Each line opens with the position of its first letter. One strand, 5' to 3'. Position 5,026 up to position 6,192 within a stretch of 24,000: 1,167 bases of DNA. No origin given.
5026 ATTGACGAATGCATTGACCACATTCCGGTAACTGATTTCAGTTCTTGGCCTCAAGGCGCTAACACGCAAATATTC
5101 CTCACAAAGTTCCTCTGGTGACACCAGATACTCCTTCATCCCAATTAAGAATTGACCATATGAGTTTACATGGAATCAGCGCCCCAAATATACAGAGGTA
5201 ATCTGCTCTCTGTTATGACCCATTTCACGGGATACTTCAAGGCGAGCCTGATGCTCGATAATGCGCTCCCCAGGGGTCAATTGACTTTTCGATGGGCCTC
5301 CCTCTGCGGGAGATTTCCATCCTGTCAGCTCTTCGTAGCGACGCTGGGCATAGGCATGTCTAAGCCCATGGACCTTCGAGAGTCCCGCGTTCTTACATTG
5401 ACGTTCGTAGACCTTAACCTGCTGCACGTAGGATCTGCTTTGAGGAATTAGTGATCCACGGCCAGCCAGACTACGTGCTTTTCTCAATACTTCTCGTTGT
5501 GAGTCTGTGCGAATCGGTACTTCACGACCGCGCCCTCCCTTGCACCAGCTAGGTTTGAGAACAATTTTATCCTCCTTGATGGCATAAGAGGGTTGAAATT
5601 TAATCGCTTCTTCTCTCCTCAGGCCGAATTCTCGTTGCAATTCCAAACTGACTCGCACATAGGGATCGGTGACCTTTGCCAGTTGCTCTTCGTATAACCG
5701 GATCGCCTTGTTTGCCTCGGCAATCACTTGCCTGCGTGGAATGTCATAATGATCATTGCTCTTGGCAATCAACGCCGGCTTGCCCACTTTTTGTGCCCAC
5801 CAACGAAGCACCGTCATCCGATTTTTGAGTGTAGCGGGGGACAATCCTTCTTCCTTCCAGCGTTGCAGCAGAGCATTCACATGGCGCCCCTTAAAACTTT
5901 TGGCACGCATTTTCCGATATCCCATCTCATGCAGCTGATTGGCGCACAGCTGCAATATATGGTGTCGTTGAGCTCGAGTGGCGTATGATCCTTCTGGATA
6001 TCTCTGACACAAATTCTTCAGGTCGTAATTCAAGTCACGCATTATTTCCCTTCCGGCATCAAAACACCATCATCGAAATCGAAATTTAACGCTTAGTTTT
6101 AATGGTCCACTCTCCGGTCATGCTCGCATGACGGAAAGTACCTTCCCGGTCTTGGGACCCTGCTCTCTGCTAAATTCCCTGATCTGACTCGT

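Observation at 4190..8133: AT-rich, non-canonical integration/processing module at the end of a GC-rich ICE: mosaic end replacement or nested mobilizable element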

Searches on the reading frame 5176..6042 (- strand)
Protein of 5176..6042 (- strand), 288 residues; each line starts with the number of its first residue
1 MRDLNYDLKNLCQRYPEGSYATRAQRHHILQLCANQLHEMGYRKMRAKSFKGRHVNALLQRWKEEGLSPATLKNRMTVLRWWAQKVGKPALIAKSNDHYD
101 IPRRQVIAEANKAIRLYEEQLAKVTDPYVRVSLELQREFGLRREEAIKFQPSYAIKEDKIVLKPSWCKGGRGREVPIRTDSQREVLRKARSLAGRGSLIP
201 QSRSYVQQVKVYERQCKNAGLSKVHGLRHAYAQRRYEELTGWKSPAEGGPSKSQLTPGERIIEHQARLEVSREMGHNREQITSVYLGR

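Call 3: search_protein_families(library=pfam, proteins=[window:5176-6042:-], max_evalue=0.01)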
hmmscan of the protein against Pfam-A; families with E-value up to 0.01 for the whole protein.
window:5176-6042:- (288 aa): 2 families
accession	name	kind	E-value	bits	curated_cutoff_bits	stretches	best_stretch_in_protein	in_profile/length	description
PF12834.13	Phage_int_SAM_2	-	1.5e-18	67.5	22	1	1-88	1-87/91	Phage integrase, N-terminal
PF12835.12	Integrase_1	-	1.3e-13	51.6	23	1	121-233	25-148/149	Integrase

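Call 5: search_protein_families(library=ncbifam, proteins=[window:5176-6042:-], max_evalue=0.01)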
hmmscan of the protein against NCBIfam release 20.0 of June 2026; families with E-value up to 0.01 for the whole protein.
window:5176-6042:- (288 aa): 0 families

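Call 17: search_dna_similar(query=window:5176-6039:-, collection=plasmids, mode=protein, max_rows=25)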
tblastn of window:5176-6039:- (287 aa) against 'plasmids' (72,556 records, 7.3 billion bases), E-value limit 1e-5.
Records with a match: 234; places in all: 245; records where one place covers at least 80% of the query: 200.
Best place of each record, by identity: <60% 234.
By first word of the organism name: Acinetobacter 40; Burkholderia 31; Cupriavidus 21; Paraburkholderia 14; Aeromonas 12; Pantoea 7; Agrobacterium 6; Francisella 6; Ralstonia 6; Shewanella 5; and 50 more.
By predicted mobility (MOB-suite, as given by PLSDB): non-mobilizable 150; conjugative 56; mobilizable 28.
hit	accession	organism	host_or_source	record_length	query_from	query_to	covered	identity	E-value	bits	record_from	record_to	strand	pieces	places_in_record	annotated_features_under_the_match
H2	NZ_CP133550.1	Pleionea sp. HL-JVS1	cell culture,stomach of juvenile ...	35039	1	287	100%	55.7%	5e-106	345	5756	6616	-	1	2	phage integrase N-terminal domain-containing protein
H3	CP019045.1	Halioglobus pacificus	Pure cultured ...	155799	1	286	100%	54.2%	6e-100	327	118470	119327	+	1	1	record has no annotation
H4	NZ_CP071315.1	Rhizobium sp. X9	cell culture,polluted mud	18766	2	287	100%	51.7%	4e-89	296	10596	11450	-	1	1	phage integrase N-terminal domain-containing protein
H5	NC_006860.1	Vibrio paracholerae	-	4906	2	287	100%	51.2%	2e-89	297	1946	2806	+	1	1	phage integrase N-terminal domain-containing protein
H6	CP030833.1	Neorhizobium sp. NCHU2750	Rosa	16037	2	287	100%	50.7%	2e-85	285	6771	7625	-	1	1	phage integrase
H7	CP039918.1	Agrobacterium tumefaciens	-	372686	2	287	100%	50.4%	2e-86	288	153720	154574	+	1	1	integrase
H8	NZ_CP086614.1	Shinella zoogloeoides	-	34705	2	287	100%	50.4%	1e-85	286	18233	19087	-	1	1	phage integrase N-terminal domain-containing protein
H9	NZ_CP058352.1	Peteryoungia desertarenae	Pure culture,Saline Desert Soil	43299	2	287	100%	50.4%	1e-83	280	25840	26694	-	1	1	phage integrase N-terminal domain-containing protein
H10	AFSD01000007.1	Agrobacterium tumefaciens F2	soil near Harbin Institute of Technology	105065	2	287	100%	50.4%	3e-83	279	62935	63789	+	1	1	putative integrase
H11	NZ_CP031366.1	Rhizobium sp. ZX09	cell culture,soil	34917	2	287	97%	51.8%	4e-67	302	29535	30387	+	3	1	none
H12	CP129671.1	Agrobacterium tumefaciens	Metal working fluids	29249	2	287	100%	50.0%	2e-83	280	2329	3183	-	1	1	phage integrase N-terminal domain-containing protein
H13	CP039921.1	Agrobacterium tumefaciens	-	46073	2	287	100%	50.0%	3e-82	276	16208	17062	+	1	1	integrase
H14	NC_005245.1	Avibacterium paragallinarum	-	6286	1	287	100%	47.6%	9e-81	272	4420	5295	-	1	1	phage integrase N-terminal domain-containing protein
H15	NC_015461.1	Gallibacterium anatis UMN179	Gallus gallus,lesion of a laying hen ...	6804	1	287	100%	47.3%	8e-81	272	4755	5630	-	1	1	phage integrase N-terminal domain-containing protein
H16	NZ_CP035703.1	Pseudolysobacter antarcticus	single cell,soil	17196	1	287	100%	47.2%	3e-75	256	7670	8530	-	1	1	phage integrase N-terminal domain-containing protein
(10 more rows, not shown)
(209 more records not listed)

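Call 18: get_annotated_region(hit=H2, flank=6000)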
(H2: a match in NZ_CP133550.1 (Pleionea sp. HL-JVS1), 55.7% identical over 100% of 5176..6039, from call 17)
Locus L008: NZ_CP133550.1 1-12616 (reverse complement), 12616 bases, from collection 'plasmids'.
description: Pleionea sp. HL-JVS1 plasmid unnamed2, complete sequence
organism: Pleionea sp. HL-JVS1 (NCBI taxid 3070815)
taxonomy: Bacteria; Pseudomonadota; Gammaproteobacteria; Oceanospirillales; Pleioneaceae; Pleionea; Pleionea sp. HL-JVS1
host: -; source: cell culture,stomach of juvenile Litopenaeus vannamei; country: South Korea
typing (MOB-suite, as given by PLSDB): non-mobilizable
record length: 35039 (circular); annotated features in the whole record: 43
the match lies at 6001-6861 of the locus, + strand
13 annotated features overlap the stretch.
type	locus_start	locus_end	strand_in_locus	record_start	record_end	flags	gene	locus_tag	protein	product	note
CDS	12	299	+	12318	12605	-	-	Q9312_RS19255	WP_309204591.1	hypothetical protein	-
CDS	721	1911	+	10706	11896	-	-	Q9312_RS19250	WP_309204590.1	replication initiation protein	-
CDS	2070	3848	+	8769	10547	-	-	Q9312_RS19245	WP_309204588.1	Eco57I restriction-modification methylase domain-containing protein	GO:0006304 - DNA modification [Evidence IEA]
CDS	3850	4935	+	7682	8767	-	-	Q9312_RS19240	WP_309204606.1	BsuBI/PstI family type II restriction endonuclease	GO:0009307 - DNA restriction-modification system [Evidence IEA]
CDS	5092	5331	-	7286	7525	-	-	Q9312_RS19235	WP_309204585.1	hypothetical protein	-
CDS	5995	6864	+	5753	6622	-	-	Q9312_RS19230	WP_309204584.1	phage integrase N-terminal domain-containing protein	-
CDS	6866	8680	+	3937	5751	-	-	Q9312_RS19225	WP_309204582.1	type IV secretory system conjugative DNA transfer family protein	-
CDS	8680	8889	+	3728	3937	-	-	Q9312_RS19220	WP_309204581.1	hypothetical protein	-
CDS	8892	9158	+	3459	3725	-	-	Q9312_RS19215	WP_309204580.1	hypothetical protein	-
CDS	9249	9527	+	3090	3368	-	-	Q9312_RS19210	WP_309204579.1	hypothetical protein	-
CDS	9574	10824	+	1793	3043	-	-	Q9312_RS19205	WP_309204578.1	MFS transporter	GO:0055085 - transmembrane transport [Evidence IEA]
CDS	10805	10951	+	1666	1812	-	-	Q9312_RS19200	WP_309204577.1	hypothetical protein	-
CDS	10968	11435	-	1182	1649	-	-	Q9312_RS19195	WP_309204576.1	hypothetical protein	-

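Call 19: get_annotated_region(hit=H5, flank=5000)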
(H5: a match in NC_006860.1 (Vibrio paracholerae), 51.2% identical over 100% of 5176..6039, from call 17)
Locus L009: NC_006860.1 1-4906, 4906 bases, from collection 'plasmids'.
description: Vibrio paracholerae plasmid pSIO1, complete sequence
organism: Vibrio paracholerae (NCBI taxid 650003)
taxonomy: Bacteria; Pseudomonadota; Gammaproteobacteria; Vibrionales; Vibrionaceae; Vibrio; Vibrio paracholerae
host: -; source: -; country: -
typing (MOB-suite, as given by PLSDB): non-mobilizable
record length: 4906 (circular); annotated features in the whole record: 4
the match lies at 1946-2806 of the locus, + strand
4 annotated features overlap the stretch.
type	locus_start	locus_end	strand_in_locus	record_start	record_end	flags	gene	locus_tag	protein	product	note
CDS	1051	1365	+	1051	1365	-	-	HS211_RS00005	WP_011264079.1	hypothetical protein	-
CDS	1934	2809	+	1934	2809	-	-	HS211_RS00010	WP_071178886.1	phage integrase N-terminal domain-containing protein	-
CDS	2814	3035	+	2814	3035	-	-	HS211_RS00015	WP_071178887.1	hypothetical protein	-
CDS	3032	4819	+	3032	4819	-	-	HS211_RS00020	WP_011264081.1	type IV secretory system conjugative DNA transfer family protein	-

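Call 20: get_annotated_region(hit=H14, flank=6000)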
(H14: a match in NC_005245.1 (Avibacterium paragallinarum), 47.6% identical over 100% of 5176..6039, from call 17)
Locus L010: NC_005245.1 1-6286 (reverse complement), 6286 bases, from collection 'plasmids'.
description: Avibacterium paragallinarum plasmid p250, complete sequence
organism: Avibacterium paragallinarum (NCBI taxid 728)
taxonomy: Bacteria; Pseudomonadota; Gammaproteobacteria; Pasteurellales; Pasteurellaceae; Avibacterium; Avibacterium paragallinarum
host: -; source: -; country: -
typing (MOB-suite, as given by PLSDB): non-mobilizable; replicon rep_cluster_1075
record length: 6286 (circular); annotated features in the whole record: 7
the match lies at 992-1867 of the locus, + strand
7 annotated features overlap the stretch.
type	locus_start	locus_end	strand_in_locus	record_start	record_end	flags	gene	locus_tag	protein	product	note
CDS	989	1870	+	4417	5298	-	-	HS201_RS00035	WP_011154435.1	phage integrase N-terminal domain-containing protein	-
CDS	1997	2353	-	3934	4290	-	-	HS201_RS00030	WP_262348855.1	hemocin immunity protein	-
CDS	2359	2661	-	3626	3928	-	-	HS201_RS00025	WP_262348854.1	hemocin structural protein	-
CDS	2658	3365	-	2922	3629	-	-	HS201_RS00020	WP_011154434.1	AAA family ATPase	-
CDS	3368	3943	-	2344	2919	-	-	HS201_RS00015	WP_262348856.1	C39 family peptidase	-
CDS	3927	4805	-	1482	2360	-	-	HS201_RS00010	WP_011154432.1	HmcD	-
CDS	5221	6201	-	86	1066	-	-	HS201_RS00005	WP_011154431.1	replication initiation protein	GO:0006270 - DNA replication initiation [Evidence IEA]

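Call 61: find_related_loci(query=A5, collection=genome_contigs, flank=10000)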
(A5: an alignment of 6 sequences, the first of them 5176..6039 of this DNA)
Query A5 (287 aa) in genome_contigs; peptide patterns used: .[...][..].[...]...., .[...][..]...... (x = any residue, [..] = any of these).
599 stretches matched a pattern (row limit reached: there are more); 523 encode a relative of the query (tblastn E <= 1e-3); the best 80 are kept; 80 distinct loci.
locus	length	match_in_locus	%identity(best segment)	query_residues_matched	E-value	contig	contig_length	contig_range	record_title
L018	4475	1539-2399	61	1-287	2e-119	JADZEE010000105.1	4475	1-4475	MAG: Gammaproteobacteria bacterium isolate SJ809 c_000000949953, whole genome shotgun sequence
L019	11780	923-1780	61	1-286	2e-117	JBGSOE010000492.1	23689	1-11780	MAG: Thiohalobacterales bacterium isolate JTS-AC272 k141_156138, whole genome shotgun sequence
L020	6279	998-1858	60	1-287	3e-117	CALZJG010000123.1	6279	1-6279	MAG: uncultured Chromatiaceae bacterium isolate FCS_M_Gamma_041 genome assembly, contig: k121_1179976, whole genome shot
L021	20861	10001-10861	61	1-287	1e-115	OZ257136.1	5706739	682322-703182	MAG: Gammaproteobacteria bacterium isolate 9b6e0e2b-a66d-4ea8-b25a-e015b4890f72 genome assembly, chromosome: 1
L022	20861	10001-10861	60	1-287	1e-115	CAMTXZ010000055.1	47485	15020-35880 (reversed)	MAG: uncultured Chromatiaceae bacterium isolate G02_MAG_00001 genome assembly, contig: G02_MAG_00001_000000000077, whole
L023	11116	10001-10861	59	1-287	4e-115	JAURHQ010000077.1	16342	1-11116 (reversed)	MAG: Gammaproteobacteria bacterium isolate SFB_657D_100_21 NODE_77_length_16342_cov_4.030065, whole genome shotgun seque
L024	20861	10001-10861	59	1-287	2e-114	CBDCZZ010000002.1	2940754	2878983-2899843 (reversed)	MAG: Woeseiaceae bacterium isolate 85ae31f4-af88-4ca0-a4c6-92000f22cee6 genome assembly, contig: contig_2, whole genome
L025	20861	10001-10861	59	1-287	3e-114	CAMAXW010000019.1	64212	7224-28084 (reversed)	MAG: Klebsiella pneumoniae isolate MH-08apr19-131 genome assembly, contig: MH-08apr19-C965, whole genome shotgun sequenc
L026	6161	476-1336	60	1-287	3e-114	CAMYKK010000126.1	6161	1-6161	MAG: uncultured Gammaproteobacteria bacterium isolate FCS_M_Gamma_075 genome assembly, contig: scaffold_14004, whole gen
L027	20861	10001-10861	57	1-287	6e-114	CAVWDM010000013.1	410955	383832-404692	MAG: uncultured Gammaproteobacteria bacterium isolate MFD03804.bin.1.259 genome assembly, contig: contig_2956, whole gen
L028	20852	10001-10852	60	1-284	2e-113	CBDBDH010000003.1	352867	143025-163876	MAG: Gammaproteobacteria bacterium isolate e89fa625-5021-4a9b-bfd5-acc89245cacc genome assembly, contig: contig_3, whole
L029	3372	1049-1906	59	1-286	3e-116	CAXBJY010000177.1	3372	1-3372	MAG TPA_asm: uncultured Gammaproteobacteria bacterium isolate ERR2762122_concoct_79 genome assembly, contig: ERZ3421826.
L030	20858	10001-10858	58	1-286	3e-113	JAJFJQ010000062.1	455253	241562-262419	MAG: Gammaproteobacteria bacterium isolate OFTM106 OFTM106_61, whole genome shotgun sequence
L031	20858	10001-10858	58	1-286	3e-113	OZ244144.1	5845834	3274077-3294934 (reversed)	MAG: Gammaproteobacteria bacterium isolate 5c633af5-84de-4cc7-8157-d45a81a42ed4 genome assembly, chromosome: 1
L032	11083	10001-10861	58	1-287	2e-113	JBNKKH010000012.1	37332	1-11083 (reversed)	MAG: Sedimenticolaceae bacterium isolate H1H2.bin.44.orig k141_808156, whole genome shotgun sequence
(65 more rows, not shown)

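Call 67: search_solved_structures(query=A5, max_evalue=0.01)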
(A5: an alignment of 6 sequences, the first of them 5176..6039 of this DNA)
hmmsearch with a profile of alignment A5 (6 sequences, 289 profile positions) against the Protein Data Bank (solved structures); distinct sequences matched with E-value up to 0.01: 0.
